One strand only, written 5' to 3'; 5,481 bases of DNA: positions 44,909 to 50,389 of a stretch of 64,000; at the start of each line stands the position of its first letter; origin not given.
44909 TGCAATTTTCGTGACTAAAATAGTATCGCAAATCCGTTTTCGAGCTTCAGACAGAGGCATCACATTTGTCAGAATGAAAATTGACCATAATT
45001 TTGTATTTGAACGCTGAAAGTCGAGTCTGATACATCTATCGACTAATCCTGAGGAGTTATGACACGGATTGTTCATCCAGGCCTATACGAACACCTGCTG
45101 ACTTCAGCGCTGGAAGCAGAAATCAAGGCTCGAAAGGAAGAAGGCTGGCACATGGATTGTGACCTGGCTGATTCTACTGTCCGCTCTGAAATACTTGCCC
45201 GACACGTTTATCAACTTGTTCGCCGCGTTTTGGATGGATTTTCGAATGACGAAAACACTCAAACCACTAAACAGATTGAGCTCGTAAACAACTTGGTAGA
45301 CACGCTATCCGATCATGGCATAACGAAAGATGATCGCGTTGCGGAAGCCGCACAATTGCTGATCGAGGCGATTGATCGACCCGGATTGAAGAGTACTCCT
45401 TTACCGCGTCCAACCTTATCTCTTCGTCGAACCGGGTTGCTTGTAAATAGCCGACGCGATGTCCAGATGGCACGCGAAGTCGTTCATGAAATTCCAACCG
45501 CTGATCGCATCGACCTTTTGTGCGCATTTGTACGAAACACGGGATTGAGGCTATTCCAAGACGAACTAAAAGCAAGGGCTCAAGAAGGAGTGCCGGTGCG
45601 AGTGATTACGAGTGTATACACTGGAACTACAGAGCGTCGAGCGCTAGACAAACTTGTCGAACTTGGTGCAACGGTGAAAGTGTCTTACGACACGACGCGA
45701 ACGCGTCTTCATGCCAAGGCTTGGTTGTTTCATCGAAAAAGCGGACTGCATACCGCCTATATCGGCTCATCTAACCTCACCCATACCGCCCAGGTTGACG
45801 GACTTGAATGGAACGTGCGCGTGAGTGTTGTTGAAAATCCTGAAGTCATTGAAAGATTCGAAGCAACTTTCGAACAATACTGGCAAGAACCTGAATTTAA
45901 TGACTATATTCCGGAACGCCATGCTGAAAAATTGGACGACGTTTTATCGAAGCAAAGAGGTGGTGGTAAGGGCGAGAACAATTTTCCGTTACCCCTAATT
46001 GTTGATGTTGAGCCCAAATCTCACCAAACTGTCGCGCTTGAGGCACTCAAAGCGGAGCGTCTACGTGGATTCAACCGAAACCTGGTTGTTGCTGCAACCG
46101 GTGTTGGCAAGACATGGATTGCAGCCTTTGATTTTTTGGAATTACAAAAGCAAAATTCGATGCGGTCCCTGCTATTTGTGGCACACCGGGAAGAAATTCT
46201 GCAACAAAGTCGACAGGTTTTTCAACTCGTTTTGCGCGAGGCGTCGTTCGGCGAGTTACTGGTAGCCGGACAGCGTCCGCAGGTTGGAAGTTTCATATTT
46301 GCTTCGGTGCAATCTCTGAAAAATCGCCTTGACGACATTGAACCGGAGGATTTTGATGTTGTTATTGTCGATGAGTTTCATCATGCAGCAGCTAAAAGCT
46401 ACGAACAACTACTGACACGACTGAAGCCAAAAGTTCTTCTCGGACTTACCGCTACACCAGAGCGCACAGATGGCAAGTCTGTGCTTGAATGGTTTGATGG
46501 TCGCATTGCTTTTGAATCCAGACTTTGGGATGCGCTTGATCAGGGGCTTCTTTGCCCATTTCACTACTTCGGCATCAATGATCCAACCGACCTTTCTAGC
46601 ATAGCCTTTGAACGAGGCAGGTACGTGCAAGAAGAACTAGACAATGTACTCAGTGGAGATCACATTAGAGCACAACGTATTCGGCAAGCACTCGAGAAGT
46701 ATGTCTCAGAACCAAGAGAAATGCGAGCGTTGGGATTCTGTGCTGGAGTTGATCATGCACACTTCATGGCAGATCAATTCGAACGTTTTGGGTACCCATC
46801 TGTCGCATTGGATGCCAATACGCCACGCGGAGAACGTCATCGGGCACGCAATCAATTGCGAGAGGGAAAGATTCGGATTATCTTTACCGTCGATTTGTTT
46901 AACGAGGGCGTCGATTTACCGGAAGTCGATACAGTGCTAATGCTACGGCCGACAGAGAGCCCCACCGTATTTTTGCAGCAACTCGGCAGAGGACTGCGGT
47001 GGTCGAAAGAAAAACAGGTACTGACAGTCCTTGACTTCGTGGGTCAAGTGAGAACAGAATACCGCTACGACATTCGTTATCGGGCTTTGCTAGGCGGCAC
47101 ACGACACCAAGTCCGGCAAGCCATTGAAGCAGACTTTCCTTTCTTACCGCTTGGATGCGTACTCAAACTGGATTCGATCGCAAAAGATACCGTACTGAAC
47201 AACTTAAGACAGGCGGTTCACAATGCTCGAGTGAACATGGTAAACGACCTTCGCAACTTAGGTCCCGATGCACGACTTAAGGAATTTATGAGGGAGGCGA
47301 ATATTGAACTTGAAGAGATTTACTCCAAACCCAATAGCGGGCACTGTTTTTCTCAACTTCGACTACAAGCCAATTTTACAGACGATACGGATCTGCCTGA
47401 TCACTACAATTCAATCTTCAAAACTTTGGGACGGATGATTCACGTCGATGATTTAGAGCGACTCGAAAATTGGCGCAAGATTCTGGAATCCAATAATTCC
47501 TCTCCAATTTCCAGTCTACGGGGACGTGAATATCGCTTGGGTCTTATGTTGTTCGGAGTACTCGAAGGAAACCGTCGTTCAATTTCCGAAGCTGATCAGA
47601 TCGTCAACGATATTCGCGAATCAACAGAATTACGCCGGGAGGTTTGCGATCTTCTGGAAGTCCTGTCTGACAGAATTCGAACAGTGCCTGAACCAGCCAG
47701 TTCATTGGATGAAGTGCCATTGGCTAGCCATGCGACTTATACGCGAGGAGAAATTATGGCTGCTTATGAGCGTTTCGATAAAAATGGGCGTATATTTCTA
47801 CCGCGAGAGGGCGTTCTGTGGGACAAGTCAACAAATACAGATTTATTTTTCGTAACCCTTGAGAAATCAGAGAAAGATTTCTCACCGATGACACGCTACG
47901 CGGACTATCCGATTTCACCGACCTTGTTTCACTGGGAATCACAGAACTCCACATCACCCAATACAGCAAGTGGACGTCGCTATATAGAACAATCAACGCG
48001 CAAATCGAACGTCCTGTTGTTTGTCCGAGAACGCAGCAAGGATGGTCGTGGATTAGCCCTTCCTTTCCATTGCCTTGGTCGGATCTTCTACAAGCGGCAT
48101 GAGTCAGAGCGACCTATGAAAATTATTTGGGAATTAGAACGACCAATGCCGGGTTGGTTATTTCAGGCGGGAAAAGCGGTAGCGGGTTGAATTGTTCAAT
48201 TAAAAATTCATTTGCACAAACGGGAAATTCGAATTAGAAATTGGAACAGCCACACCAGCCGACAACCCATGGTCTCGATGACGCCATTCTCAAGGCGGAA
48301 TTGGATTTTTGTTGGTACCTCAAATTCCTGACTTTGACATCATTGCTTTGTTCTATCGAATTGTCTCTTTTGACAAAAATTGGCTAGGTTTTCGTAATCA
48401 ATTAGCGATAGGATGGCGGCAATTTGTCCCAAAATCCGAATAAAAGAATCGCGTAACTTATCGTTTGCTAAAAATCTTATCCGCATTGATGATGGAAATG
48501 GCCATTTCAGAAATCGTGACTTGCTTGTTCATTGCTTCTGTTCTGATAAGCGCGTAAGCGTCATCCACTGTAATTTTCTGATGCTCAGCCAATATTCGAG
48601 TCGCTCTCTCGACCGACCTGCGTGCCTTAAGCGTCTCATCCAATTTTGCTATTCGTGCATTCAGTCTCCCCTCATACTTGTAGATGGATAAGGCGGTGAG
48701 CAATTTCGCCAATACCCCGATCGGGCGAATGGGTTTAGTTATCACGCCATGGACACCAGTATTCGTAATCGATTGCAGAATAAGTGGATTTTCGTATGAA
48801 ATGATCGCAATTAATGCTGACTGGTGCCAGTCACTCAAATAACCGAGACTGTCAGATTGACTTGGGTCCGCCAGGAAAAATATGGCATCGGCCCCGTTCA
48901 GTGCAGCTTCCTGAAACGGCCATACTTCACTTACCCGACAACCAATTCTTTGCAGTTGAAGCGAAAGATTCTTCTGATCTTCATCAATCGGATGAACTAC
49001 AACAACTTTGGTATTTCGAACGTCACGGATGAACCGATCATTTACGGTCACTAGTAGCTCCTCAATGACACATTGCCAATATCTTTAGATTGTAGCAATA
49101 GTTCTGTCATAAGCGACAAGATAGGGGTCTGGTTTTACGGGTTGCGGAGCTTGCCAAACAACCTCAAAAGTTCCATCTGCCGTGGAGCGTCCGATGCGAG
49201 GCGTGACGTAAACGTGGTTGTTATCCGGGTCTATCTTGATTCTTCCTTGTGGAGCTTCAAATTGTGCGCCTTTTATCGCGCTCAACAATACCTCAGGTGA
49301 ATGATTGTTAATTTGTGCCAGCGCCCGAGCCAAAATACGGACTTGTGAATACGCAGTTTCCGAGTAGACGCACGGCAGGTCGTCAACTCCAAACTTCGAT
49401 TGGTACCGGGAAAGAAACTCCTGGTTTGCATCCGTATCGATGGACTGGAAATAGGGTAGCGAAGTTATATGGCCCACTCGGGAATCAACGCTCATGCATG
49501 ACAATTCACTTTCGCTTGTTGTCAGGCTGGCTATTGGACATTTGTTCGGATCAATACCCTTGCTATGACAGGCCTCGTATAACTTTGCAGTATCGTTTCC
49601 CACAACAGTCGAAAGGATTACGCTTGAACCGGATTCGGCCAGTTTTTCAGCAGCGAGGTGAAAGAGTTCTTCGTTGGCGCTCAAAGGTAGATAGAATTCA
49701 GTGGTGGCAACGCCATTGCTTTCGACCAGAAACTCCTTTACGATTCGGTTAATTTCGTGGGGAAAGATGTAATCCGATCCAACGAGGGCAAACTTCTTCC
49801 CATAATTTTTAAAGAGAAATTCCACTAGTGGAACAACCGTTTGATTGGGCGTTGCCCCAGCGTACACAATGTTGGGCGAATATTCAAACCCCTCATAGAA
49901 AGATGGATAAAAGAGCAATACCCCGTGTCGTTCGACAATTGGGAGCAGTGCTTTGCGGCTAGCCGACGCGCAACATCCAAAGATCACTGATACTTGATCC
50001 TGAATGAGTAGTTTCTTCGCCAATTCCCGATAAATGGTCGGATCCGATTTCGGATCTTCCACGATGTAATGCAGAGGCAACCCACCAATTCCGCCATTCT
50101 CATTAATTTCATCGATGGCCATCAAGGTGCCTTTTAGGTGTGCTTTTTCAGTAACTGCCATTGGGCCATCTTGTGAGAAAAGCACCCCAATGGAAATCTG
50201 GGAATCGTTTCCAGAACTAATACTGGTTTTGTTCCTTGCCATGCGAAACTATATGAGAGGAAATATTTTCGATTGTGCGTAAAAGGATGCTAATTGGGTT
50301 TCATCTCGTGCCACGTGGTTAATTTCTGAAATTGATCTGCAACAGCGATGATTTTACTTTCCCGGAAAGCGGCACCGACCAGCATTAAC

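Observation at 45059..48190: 1043-aa PLD nuclease - DExH helicase - DUF3427 fusion: candidate single-gene defence system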

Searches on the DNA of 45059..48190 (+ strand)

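Call 9: search_dna_similar(query=window:45059-48190:+, collection=ecoli_genomes, mode=near)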
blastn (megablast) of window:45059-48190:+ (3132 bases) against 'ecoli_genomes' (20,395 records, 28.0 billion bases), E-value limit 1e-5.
No match.

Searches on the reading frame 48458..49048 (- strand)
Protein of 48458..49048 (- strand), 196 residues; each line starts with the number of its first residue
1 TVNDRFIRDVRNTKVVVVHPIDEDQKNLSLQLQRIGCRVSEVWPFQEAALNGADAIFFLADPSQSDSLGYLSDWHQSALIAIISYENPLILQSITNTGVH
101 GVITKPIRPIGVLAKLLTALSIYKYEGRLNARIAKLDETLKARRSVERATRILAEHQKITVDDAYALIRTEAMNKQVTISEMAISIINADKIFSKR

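Call 17: search_protein_families(library=pfam, proteins=[window:48458-49048:-], max_evalue=0.01)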
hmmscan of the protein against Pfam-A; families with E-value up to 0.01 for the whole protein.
window:48458-49048:- (196 aa): 2 families
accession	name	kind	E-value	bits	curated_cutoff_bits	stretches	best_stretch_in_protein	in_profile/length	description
PF21332.3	AmiR_N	-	3.9e-31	107.8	27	1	14-119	2-110/111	AmiR, N-terminal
PF03861.19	ANTAR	-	8.2e-12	45.2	27.3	1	135-187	2-54/54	ANTAR domain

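Call 18: search_protein_families(library=padloc, proteins=[window:48458-49048:-], max_evalue=0.01)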
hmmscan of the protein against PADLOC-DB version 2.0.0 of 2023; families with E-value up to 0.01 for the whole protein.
window:48458-49048:- (196 aa): 0 families

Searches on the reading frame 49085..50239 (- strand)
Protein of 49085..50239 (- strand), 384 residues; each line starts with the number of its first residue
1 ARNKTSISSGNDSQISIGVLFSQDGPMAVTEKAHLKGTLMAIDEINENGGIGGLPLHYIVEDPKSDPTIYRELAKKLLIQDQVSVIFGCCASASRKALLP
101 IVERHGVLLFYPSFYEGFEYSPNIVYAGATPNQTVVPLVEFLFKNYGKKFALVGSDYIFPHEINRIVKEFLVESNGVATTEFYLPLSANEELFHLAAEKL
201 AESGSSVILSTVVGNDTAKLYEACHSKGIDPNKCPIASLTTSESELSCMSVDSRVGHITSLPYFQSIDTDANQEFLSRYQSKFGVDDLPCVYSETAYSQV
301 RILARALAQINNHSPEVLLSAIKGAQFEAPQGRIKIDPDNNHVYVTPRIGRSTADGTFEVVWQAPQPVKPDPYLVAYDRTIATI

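Call 17: search_protein_families(library=pfam, proteins=[window:49085-50239:-], max_evalue=0.01)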
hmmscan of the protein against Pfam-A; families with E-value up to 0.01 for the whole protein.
window:49085-50239:- (384 aa): 3 families
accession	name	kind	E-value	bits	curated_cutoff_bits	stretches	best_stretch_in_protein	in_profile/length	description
PF13433.12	Peripla_BP_5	-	5e-127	424.4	27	1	15-376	1-360/363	Periplasmic binding protein domain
PF13458.12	Peripla_BP_6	-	1.4e-63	216.1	31.7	1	14-351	1-337/343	Periplasmic binding protein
PF01094.35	ANF_receptor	-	1.2e-06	28.3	25.4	1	39-110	7-78/353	Receptor family ligand binding region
